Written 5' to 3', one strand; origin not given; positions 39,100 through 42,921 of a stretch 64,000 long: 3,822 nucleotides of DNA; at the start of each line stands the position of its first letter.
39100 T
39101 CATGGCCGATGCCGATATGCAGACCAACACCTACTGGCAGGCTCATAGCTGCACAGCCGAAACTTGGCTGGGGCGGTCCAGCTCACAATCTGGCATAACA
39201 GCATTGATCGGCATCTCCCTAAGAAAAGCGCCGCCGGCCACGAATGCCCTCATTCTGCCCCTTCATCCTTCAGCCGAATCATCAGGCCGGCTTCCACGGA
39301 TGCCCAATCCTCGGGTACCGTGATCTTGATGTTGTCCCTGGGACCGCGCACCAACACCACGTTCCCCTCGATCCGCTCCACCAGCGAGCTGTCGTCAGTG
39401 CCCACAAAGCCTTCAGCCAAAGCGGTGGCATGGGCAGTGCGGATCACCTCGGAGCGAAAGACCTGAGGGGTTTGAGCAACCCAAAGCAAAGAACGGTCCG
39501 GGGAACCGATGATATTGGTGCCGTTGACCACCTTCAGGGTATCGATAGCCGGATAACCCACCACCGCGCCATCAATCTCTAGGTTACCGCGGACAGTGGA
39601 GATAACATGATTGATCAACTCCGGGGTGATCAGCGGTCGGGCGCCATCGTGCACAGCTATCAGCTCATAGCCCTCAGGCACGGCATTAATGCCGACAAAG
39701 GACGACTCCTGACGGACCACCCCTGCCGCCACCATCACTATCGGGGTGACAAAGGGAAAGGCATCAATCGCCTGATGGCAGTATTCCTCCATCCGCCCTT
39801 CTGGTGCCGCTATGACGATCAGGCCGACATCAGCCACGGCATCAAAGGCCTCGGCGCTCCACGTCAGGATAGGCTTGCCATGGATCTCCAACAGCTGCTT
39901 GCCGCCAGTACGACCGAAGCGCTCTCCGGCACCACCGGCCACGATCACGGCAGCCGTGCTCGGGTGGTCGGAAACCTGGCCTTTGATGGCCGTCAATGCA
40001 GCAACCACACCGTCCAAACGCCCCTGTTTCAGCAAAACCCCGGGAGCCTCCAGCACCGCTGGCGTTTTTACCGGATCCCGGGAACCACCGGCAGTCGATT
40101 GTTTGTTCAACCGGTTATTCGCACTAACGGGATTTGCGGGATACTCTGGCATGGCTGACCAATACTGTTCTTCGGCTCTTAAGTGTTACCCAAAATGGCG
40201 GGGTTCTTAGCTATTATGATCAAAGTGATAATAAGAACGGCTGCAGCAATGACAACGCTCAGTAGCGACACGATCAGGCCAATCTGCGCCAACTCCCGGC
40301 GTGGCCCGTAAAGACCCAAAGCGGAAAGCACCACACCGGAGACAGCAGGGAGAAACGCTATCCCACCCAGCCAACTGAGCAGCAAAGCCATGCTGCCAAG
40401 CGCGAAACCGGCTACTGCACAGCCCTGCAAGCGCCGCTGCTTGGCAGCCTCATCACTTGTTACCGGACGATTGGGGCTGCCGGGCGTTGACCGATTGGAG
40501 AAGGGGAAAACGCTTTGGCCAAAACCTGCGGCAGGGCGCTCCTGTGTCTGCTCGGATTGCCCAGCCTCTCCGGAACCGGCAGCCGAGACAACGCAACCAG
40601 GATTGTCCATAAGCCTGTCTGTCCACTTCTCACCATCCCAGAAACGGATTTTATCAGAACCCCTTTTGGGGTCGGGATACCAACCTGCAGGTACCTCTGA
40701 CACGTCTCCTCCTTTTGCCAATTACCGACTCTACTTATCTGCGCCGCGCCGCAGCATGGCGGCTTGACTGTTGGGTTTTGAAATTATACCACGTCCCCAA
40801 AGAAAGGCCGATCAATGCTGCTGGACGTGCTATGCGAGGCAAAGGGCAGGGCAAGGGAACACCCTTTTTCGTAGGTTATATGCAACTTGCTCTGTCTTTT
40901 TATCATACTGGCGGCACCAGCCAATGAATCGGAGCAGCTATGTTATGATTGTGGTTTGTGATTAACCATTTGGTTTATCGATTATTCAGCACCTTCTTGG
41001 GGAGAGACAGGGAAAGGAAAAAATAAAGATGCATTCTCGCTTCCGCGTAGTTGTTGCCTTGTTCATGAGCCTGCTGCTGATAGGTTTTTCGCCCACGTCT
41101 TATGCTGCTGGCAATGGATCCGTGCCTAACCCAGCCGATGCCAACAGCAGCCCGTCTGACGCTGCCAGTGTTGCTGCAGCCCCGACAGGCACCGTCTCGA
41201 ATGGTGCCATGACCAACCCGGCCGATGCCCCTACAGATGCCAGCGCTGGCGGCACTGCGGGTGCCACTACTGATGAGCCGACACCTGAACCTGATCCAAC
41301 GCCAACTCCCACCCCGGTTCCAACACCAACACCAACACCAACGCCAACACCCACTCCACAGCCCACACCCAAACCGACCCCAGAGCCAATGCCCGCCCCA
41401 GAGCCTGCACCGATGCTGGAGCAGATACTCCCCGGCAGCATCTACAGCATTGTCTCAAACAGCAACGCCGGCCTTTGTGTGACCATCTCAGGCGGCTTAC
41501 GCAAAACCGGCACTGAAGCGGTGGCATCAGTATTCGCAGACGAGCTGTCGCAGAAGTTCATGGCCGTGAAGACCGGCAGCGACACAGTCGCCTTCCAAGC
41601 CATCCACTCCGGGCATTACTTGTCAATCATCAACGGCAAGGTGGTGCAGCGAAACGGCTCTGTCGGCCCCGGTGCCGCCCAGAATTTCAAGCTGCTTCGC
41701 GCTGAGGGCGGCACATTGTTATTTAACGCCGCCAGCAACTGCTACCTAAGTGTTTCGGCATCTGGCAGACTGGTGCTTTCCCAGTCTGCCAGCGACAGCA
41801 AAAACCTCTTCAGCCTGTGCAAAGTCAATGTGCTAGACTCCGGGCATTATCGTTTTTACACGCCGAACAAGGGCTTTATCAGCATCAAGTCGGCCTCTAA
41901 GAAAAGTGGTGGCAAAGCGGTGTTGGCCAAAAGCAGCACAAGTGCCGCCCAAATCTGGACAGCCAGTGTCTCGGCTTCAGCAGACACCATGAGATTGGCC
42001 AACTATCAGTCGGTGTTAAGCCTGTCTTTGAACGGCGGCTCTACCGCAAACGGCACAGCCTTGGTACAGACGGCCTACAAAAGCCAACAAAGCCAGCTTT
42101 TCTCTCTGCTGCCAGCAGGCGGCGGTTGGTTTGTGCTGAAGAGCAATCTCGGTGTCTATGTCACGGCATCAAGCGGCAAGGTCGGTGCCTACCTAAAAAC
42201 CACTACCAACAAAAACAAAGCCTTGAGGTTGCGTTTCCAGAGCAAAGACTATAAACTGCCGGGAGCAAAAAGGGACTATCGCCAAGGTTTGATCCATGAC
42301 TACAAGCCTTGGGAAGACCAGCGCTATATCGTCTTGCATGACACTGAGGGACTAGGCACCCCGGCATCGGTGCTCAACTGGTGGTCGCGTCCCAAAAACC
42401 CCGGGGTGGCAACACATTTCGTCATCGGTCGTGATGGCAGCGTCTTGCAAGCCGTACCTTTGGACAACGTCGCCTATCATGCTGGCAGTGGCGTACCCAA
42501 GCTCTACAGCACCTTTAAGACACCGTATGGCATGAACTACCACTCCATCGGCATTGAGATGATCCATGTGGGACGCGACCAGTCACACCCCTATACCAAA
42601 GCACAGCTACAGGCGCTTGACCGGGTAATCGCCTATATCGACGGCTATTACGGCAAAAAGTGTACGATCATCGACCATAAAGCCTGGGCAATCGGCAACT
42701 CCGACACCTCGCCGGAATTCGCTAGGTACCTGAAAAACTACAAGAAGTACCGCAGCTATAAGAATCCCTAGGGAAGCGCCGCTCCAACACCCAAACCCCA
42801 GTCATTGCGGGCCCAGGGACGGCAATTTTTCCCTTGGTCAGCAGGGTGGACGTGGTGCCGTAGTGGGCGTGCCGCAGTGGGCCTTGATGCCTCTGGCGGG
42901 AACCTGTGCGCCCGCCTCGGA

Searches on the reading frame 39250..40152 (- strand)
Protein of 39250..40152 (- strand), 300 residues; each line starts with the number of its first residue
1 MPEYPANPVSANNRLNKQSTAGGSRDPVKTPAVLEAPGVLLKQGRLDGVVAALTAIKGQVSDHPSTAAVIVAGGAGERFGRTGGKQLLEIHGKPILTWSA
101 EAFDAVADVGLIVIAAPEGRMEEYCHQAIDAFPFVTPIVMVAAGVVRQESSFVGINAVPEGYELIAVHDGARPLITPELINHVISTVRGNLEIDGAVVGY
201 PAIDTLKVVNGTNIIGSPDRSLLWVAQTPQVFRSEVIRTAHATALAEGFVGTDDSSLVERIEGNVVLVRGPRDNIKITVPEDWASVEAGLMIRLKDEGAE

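Call 59: search_protein_families(library=pfam, proteins=[window:39250-40152:-], max_evalue=0.00001)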
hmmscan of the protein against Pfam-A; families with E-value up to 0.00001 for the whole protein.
window:39250-40152:- (300 aa): 2 families
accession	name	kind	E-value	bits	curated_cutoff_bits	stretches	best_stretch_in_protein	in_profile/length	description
PF01128.25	IspD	-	1.7e-51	175.5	27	1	67-289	2-218/221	2-C-methyl-D-erythritol 4-phosphate cytidylyltransferase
PF12804.13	NTP_transf_3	-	1.7e-10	41.7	27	1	68-188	1-112/160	MobA-like NTP transferase domain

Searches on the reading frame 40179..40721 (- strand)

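Call 59: search_protein_families(library=pfam, proteins=[window:40179-40721:-], max_evalue=0.00001)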
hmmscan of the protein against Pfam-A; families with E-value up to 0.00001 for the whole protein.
window:40179-40721:- (180 aa): 1 family
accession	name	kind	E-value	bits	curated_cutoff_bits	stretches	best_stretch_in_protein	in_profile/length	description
PF10708.14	DUF2510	-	1.3e-10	41.2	24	1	12-39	1-28/35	Protein of unknown function (DUF2510)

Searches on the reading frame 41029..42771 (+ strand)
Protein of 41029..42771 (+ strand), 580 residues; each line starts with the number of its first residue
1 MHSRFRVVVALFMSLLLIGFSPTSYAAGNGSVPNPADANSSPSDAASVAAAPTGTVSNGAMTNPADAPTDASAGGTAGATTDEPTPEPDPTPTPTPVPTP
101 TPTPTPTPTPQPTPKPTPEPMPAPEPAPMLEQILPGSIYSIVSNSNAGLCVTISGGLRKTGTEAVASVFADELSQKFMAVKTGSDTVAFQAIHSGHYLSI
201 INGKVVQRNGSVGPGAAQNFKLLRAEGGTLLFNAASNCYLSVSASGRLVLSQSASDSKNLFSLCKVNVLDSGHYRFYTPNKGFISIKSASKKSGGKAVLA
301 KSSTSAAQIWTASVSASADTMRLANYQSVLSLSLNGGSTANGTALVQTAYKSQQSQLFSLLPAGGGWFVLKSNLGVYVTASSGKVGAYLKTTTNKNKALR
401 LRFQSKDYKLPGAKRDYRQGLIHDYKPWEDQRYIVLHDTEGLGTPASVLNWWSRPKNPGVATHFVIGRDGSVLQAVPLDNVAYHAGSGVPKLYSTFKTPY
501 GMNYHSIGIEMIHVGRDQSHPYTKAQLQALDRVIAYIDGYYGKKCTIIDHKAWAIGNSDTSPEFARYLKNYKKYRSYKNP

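Call 58: search_protein_families(library=pfam, proteins=[window:41029-42771:+], max_evalue=0.00001)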
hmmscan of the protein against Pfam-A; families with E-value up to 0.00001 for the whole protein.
window:41029-42771:+ (580 aa): 2 families
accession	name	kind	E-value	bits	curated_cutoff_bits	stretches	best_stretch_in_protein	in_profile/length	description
PF01510.30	Amidase_2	-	6.5e-22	78.7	26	1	431-562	5-129/131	N-acetylmuramoyl-L-alanine amidase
PF14200.12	RicinB_lectin_2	-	1.3e-17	64.7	25.6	1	307-373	2-67/89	Ricin-type beta-trefoil lectin domain-like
